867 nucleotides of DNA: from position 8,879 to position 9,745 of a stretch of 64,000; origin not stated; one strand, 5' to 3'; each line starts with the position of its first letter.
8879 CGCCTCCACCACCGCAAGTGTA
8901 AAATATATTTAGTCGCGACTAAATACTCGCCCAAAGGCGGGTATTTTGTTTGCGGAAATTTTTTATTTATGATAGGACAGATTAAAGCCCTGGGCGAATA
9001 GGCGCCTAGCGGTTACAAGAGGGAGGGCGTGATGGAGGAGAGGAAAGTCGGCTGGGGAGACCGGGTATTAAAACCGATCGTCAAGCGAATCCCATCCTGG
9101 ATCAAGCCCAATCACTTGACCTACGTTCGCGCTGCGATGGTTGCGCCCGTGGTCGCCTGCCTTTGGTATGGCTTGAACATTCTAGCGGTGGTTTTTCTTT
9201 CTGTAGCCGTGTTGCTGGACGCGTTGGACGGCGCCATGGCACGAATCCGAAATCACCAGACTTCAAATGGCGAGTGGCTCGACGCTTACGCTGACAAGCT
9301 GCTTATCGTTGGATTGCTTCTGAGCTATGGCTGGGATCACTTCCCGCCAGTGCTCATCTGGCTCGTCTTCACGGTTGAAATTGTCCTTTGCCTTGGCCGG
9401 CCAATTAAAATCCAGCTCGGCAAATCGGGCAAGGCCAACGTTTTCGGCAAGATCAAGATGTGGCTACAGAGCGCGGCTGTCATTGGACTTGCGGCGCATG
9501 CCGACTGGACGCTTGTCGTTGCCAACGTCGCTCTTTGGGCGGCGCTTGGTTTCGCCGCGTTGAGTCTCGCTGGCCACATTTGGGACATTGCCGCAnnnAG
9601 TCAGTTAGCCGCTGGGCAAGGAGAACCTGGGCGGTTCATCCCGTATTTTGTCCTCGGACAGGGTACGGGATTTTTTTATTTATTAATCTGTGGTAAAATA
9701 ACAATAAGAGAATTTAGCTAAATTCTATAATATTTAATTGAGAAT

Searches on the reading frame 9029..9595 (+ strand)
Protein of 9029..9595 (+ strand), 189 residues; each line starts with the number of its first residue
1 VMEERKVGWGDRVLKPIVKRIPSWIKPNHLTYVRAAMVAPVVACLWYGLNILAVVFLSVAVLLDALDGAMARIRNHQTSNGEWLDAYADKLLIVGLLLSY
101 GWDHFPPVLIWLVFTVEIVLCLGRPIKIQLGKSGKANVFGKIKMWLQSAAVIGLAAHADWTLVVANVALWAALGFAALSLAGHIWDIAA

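Call 58: search_protein_families(library=pfam, proteins=[window:9029-9595:+], max_evalue=0.01)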
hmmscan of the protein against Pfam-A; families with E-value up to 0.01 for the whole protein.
window:9029-9595:+ (189 aa): 1 family
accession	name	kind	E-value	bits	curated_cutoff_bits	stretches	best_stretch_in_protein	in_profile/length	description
PF01066.26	CDP-OH_P_transf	-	7.1e-23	82.1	22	1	25-176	2-150/152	CDP-alcohol phosphatidyltransferase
